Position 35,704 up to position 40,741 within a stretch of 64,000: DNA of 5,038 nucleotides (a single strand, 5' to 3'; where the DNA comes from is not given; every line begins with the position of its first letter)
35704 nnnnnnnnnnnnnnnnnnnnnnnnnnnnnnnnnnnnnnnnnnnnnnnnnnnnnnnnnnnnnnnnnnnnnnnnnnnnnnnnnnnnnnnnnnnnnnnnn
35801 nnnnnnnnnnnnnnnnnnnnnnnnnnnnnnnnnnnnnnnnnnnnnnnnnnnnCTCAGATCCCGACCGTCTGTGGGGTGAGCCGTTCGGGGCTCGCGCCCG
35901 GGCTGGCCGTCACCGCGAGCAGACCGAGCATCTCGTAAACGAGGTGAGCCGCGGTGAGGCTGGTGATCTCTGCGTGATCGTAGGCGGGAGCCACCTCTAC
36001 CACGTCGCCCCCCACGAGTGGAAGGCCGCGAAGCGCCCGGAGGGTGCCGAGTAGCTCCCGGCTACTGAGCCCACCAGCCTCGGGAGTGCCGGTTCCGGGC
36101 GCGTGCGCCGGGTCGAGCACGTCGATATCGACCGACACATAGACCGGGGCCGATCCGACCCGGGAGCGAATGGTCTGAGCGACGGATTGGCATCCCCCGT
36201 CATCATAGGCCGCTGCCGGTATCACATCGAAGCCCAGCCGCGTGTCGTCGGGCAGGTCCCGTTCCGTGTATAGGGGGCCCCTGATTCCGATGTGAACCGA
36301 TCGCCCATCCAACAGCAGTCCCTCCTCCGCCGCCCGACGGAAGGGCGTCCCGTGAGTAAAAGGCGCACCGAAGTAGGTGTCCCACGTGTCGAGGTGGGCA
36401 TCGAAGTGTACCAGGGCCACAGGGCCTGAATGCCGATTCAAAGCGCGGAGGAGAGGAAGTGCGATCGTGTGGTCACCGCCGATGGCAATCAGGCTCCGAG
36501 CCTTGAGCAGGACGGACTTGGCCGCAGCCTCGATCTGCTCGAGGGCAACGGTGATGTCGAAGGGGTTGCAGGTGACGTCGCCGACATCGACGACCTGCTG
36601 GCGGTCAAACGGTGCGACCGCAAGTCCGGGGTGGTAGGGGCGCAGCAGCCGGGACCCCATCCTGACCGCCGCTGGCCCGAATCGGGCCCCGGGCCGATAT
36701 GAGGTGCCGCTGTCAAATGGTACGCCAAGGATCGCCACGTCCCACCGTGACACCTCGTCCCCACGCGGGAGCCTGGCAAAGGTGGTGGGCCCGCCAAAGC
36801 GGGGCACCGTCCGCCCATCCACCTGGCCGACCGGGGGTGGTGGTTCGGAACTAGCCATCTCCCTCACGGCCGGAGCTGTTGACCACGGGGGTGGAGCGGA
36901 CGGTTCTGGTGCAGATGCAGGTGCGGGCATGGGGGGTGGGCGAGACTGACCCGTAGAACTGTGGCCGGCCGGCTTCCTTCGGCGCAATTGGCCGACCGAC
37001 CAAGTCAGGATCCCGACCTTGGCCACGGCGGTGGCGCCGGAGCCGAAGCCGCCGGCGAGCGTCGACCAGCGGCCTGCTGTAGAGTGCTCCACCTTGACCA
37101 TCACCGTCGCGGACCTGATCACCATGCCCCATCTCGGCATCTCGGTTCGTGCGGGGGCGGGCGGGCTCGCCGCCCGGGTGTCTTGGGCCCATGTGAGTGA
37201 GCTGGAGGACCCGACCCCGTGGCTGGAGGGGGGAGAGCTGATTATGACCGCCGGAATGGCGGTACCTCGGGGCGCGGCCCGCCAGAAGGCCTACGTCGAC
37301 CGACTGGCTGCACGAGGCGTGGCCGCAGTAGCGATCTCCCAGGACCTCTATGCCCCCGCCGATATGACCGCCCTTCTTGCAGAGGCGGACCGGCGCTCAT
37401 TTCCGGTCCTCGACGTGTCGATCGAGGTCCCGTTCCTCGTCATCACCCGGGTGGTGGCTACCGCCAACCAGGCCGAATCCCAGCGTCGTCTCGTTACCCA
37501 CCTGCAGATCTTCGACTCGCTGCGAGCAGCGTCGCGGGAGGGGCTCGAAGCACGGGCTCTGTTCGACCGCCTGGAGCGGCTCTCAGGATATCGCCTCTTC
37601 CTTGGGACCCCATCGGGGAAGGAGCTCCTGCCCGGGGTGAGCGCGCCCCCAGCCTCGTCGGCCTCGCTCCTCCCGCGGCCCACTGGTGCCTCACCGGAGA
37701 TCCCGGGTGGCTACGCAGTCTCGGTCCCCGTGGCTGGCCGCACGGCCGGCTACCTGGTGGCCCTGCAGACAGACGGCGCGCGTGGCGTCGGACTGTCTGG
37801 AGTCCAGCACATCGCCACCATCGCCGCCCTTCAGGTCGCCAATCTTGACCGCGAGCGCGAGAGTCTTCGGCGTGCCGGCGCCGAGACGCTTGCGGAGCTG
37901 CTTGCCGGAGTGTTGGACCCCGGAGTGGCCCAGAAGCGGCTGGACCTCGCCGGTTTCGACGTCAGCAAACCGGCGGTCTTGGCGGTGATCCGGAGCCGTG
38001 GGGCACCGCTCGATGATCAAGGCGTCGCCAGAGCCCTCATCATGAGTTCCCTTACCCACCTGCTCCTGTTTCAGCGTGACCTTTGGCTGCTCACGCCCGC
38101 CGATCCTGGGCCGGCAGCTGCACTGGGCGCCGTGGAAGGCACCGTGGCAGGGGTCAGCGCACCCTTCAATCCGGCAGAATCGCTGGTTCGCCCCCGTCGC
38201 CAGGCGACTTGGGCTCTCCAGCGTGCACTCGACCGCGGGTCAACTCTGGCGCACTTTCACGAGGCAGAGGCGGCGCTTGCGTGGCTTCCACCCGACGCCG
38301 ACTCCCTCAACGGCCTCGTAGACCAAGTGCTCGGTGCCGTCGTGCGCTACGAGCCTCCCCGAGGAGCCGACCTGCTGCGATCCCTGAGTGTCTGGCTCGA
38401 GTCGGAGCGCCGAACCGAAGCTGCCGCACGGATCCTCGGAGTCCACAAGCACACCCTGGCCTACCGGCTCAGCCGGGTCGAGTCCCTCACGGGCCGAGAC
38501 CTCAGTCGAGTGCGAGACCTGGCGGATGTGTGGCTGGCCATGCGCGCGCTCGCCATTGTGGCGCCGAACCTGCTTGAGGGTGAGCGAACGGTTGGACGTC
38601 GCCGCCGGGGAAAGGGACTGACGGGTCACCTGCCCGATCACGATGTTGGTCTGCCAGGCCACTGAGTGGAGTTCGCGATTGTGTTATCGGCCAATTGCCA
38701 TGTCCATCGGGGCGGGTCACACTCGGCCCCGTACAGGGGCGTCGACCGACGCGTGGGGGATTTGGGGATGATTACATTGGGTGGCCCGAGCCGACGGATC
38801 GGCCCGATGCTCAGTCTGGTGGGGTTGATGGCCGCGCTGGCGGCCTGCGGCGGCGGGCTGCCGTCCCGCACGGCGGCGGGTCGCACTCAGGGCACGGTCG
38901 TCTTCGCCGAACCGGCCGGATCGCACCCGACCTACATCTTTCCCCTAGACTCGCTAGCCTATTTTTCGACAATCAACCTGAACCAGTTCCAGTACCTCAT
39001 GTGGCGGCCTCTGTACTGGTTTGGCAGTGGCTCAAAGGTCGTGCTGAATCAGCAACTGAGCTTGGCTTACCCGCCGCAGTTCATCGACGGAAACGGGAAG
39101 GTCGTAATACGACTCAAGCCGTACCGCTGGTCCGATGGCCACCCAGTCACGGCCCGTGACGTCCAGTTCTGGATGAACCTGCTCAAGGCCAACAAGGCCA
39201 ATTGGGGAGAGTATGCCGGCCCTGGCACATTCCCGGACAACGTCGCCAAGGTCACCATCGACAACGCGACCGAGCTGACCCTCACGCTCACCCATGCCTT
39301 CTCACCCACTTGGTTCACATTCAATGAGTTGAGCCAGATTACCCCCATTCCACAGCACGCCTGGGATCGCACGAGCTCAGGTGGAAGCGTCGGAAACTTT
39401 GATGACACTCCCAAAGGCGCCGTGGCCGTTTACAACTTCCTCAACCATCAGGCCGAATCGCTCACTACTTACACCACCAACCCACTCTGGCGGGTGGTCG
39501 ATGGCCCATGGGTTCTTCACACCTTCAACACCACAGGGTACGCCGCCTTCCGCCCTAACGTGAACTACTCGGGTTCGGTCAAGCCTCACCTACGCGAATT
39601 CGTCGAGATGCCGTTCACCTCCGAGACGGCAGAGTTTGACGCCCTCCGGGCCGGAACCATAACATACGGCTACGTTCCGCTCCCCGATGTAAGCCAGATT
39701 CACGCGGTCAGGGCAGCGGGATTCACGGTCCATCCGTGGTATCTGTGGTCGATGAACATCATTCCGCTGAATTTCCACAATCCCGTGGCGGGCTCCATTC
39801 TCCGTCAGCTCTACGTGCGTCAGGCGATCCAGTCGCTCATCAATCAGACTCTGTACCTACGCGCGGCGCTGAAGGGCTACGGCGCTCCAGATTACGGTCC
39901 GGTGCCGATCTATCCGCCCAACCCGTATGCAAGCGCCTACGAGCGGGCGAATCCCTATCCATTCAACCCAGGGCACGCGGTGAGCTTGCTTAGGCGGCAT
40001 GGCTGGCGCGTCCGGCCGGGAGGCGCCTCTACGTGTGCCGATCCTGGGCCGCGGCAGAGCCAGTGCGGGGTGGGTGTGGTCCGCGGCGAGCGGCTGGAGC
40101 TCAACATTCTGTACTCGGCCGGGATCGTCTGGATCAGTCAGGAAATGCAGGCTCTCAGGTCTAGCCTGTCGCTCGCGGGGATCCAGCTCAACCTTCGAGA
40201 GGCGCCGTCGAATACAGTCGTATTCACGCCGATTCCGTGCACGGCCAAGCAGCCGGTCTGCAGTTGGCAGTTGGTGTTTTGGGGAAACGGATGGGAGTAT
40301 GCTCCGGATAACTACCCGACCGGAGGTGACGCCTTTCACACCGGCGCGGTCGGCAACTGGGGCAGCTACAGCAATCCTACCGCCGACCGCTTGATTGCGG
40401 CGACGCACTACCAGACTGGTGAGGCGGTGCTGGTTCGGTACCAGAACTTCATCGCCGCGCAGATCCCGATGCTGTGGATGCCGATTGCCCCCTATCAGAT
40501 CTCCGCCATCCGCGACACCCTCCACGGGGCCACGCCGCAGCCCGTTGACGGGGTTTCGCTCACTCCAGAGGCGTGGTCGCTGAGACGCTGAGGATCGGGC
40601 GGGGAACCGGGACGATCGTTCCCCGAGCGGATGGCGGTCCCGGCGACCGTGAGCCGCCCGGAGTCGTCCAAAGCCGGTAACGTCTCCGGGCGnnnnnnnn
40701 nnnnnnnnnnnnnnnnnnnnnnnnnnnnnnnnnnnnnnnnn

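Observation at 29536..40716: ~11.2 kb lower-GC island bounded by a 13/14 direct repeat, with the right copy inside the first codons of glgP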

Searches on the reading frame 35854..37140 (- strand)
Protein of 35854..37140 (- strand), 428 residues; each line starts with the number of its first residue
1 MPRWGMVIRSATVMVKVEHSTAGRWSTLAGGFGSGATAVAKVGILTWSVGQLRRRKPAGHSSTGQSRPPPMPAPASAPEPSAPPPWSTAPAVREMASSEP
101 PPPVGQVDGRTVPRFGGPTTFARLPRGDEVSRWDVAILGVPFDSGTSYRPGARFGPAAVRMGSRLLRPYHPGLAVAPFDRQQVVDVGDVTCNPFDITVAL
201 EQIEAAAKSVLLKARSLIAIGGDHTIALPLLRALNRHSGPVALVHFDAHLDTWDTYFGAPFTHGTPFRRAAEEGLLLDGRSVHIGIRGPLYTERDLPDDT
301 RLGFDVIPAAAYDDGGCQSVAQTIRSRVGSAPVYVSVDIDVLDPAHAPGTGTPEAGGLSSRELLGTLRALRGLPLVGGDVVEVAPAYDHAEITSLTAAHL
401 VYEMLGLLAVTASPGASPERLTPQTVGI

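Call 8: search_protein_families(library=pfam, proteins=[window:35854-37140:-])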
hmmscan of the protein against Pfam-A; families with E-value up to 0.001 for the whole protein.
window:35854-37140:- (428 aa): 1 family
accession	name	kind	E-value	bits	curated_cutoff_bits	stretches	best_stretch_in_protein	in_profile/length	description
PF00491.26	Arginase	-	1.8e-92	310.2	22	1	134-405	2-279/280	Arginase family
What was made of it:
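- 35854..36858 (-): Arginase-family ureohydrolase of the guanidino-acid or agmatinase type. The start is taken at Met95 of the ORF; the ORF itself stays open up to 37140. Pfam Arginase, E = 1.8e-92 (call 8).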

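Call 29: search_protein_families(library=ncbifam, proteins=[window:35854-37140:-], max_evalue=0.00001)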
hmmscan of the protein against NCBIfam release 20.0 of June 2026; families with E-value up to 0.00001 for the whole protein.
window:35854-37140:- (428 aa): 5 families
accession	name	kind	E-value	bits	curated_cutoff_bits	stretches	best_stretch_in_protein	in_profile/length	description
NF002564.0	PRK02190.1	subfamily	4.6e-92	308.5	302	1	114-410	14-303/307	agmatinase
TIGR01230.1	agmatinase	equivalog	1.4e-68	231.5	174.3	1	134-406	14-274/275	agmatinase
TIGR01227.1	hutG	equivalog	1.1e-38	133.2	229.15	1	131-405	33-306/307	formimidoylglutamase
TIGR01229.1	rocF_arginase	equivalog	1.4e-18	67.3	227.6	1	192-406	61-296/300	arginase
NF010347.0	PRK13775.1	equivalog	7.8e-07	28.7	381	1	149-409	68-328/331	formimidoylglutamase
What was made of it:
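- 35854..36858 (-): NCBIfam agmatinase subfamily scores 308.5 bits against a cutoff of 302 (call 29).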

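Call 31: search_solved_structures(query=window:35854-37140:-, max_evalue=1e-20)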
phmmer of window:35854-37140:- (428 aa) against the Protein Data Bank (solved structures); distinct sequences matched with E-value up to 1e-20: 16.
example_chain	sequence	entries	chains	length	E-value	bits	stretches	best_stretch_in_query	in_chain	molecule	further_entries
3nip_A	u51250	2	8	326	1.1e-78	268.1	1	102-416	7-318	3-guanidinopropionase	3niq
3nio_A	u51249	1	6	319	6.8e-77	262.2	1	108-408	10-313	Guanidinobutyrase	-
1gq6_A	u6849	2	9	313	4.3e-72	246.4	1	106-405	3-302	PROCLAVAMINATE AMIDINO HYDROLASE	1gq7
7lol_A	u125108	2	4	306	4.7e-61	210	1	121-409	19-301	Agmatinase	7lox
7lba_A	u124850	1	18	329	6e-61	209.7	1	121-409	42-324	Agmatinase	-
4dz4_A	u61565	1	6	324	4.7e-60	206.7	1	115-407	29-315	Agmatinase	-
7esr_A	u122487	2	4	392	7.8e-45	156.5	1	111-412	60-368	Probable agmatinase 2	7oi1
9fek_A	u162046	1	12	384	2.1e-42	148.5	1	111-406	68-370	Putative agmatinase 2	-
1wog_A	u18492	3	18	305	1.4e-35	126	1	115-405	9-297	agmatinase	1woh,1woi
3pzl_A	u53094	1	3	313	6.8e-32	113.9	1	135-401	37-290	Agmatine ureohydrolase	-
3lhl_A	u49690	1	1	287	4.5e-31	111.2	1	135-407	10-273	Putative agmatinase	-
6vsu_A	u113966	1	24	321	2.8e-29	105.3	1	134-405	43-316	Arginase 1, mitochondrial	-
6vss_A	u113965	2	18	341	1.5e-28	102.9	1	136-405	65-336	Arginase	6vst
3m1r_A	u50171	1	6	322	1.2e-26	96.6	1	135-405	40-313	Formimidoylglutamase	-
8snf_D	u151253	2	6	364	2.6e-21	79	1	135-421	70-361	metformin hydrolase subunit A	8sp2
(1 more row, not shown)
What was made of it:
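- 35854..36858 (-): The best PDB matches are 3-guanidinopropionase 3NIP and guanidinobutyrase 3NIO (call 31).
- On Arginase-fold ureohydrolase (agmatinase / guanidino-acid hydrolase group): The best PDB matches are 3NIP and 3NIO (call 31).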

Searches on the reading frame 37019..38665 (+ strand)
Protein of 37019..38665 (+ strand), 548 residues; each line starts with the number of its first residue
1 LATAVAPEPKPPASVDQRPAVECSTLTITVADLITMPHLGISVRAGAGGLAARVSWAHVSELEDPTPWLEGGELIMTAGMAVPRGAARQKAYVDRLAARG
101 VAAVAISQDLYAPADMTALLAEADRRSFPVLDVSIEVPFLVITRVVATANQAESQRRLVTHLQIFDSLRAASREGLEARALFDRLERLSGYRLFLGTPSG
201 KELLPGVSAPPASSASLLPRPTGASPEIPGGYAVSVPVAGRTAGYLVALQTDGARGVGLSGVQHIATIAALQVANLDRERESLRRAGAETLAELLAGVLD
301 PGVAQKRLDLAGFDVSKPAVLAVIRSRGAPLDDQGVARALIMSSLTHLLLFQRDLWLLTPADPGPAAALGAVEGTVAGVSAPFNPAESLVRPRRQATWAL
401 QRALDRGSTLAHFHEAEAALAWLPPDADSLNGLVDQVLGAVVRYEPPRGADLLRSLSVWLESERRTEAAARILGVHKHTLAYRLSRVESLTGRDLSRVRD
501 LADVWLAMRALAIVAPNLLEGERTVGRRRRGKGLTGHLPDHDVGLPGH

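Call 8: search_protein_families(library=pfam, proteins=[window:37019-38665:+])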
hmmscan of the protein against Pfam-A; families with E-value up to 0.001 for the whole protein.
window:37019-38665:+ (548 aa): 2 families
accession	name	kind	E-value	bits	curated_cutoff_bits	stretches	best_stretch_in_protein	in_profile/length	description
PF07905.16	PucR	-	8.2e-25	87.8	33.5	1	32-148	1-116/118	Purine catabolism regulatory protein-like family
PF13556.12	HTH_30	-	7.3e-17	61.4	27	1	452-510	1-59/59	PucR C-terminal helix-turn-helix domain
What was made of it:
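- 37019..38665 (+): PucR-family transcriptional regulator, 548 aa. Pfam PucR plus HTH_30 (call 8).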

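Call 29: search_protein_families(library=ncbifam, proteins=[window:37019-38665:+], max_evalue=0.00001)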
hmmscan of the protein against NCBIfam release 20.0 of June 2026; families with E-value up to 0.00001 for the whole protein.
window:37019-38665:+ (548 aa): 3 families
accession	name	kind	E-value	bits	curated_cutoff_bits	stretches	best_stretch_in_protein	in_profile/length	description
NF045769.1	TransActPmfR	equivalog_domain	4.4e-47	160.7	800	2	27-171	5-148/470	transcciptional activator PmfR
NF058503.1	SprTransRegAdeR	equivalog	2.8e-06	26.6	700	1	438-509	326-397/403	sporulation transcriptional activator AdeR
NF008550.0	PRK11477.1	equivalog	3e-06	26.4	612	1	452-508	323-379/385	CdaR family transcriptional regulator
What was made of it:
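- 37019..38665 (+): There is a partial, far-below-cutoff match to PmfR (160.7 bits against a cutoff of 800; call 29).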

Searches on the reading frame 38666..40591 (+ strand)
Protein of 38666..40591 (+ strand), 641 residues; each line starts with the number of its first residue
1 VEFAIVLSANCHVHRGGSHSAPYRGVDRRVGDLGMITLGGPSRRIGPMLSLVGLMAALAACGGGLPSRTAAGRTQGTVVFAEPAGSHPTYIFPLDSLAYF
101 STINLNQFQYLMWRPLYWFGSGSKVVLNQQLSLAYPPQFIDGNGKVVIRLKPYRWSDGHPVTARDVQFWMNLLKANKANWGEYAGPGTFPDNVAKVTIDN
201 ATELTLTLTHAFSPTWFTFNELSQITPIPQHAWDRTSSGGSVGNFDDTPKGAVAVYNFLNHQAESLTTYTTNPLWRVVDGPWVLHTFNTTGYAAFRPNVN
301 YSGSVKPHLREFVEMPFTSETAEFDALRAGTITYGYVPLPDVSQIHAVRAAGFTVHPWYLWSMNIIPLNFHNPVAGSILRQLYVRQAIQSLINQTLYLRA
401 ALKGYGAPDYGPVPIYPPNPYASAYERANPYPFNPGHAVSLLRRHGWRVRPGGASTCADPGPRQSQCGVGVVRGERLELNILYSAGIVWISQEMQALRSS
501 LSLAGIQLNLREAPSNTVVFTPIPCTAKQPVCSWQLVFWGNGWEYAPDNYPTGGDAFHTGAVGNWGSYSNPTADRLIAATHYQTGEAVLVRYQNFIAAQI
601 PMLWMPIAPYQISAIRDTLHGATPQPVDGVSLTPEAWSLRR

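Call 8: search_protein_families(library=pfam, proteins=[window:38666-40591:+])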
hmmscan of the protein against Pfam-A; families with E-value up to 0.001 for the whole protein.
window:38666-40591:+ (641 aa): 1 family
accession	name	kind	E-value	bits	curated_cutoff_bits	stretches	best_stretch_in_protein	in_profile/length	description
PF00496.27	SBP_bac_5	-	6.3e-33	114.8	32.4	1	143-548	15-353/368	Bacterial extracellular solute-binding proteins, family 5 Middle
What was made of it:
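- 38807..40591 (+): SBP2: a second family-5 solute-binding lipoprotein (lipobox LAACGG). The ORF is open from 38666. Pfam SBP_bac_5, E = 6e-33 (call 8).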

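Call 28: find_encoding_contigs(protein=window:38666-40591:+, flank=10000, max_places=10)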
Protein window:38666-40591:+ (641 aa): no gene with exactly this product is on record in the collection.

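Call 29: search_protein_families(library=ncbifam, proteins=[window:38666-40591:+], max_evalue=0.00001)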
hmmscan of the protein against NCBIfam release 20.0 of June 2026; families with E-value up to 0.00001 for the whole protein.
window:38666-40591:+ (641 aa): 1 family
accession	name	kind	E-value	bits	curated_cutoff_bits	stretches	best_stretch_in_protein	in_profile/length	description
NF011942.0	PRK15413.1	equivalog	8.9e-06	24.6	594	0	275-447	181-343/512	glutathione ABC transporter substrate-binding protein GsiB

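Call 40: find_encoding_contigs(protein=window:38768-40591:+, flank=10000, max_places=6)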
Protein window:38768-40591:+ (607 aa): no gene with exactly this product is on record in the collection.

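Call 42: find_homologous_proteins(query=window:38768-40591:+)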
Query window:38768-40591:+ (607 aa): 2633 proteins with E <= 0.001 among 8000 candidates; the best 120 are listed.
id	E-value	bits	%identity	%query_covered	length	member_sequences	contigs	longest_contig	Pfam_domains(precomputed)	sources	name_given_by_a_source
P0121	0.0e+0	1399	100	98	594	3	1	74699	PF00496.28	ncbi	-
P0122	2.0e-226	772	55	99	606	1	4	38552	PF00496.28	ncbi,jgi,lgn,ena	-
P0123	1.5e-224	765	57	93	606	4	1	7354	PF00496.28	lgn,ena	-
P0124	1.1e-223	763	56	96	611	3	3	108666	PF00496.28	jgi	jgi:peptide/nickel transport system substrate-binding protein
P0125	1.4e-221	756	56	97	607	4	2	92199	PF00496.28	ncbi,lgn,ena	-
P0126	1.7e-219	749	56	93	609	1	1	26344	PF00496.28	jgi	jgi:peptide/nickel transport system substrate-binding protein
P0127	2.9e-219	748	55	99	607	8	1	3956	PF00496.28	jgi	jgi:peptide/nickel transport system substrate-binding protein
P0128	4.8e-219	747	55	96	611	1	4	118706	PF00496.28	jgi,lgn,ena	-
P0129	1.3e-218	746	57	93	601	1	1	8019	PF00496.28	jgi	jgi:peptide/nickel transport system substrate-binding protein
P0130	2.2e-218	745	55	96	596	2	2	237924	PF00496.28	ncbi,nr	ncbi:peptide ABC transporter substrate-binding protein [Planotetraspora mira]|nr:peptide ABC transpo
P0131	1.1e-217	743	55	93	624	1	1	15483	PF00496.28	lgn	-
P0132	1.3e-217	743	57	93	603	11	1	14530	PF00496.28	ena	-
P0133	5.6e-217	740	54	98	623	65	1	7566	PF00496.28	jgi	jgi:peptide/nickel transport system substrate-binding protein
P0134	3.7e-216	738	56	93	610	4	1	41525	PF00496.28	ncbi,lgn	ncbi:MAG TPA: ABC transporter substrate-binding protein [Streptosporangiaceae bacterium]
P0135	9.0e-216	736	55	95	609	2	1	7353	PF00496.28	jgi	jgi:peptide/nickel transport system substrate-binding protein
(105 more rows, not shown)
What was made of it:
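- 38807..40591 (+): The nearest homologues are 55-57% identical (call 42).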

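Call 44: find_encoding_contigs(protein=P0121, flank=10000, max_places=8)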
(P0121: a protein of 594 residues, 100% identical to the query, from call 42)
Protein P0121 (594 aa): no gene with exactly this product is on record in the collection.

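Call 55: find_encoding_contigs(protein=P0130, flank=8000, max_places=1)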
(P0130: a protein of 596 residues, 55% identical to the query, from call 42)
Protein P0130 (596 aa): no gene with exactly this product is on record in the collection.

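Call 56: find_encoding_contigs(protein=P0122, flank=8000, max_places=1)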
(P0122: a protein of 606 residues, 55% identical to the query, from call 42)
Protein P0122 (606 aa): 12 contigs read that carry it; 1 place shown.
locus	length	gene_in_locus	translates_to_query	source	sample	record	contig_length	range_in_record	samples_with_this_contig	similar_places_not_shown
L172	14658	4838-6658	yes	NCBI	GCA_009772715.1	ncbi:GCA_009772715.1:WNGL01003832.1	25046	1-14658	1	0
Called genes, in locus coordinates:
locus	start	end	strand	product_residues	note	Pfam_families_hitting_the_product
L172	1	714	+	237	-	?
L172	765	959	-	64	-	-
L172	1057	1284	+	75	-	PF00392:GntR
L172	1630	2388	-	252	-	PF17278:DUF5343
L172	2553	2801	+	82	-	-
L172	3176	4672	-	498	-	PF07905:PucR, PF17853:GGDEF_2 (weak), PF13556:HTH_30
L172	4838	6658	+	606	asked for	PF00496:SBP_bac_5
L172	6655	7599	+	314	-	PF19300:BPD_transp_1_N, PF00528:BPD_transp_1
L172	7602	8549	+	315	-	PF12911:OppC_N (weak), PF00528:BPD_transp_1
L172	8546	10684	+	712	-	PF01078:Mg_chelatase (faint), PF00005:ABC_tran, PF02463:SMC_N (faint), PF13401:AAA_22 (faint), PF13304:AAA_21 (weak), PF08352:oligo_HPY, PF00005:ABC_tran, PF08352:oligo_HPY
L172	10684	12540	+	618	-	PF00496:SBP_bac_5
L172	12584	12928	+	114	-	PF26354:DMF_alpha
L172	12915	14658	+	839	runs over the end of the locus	PF20254:DMFA2_C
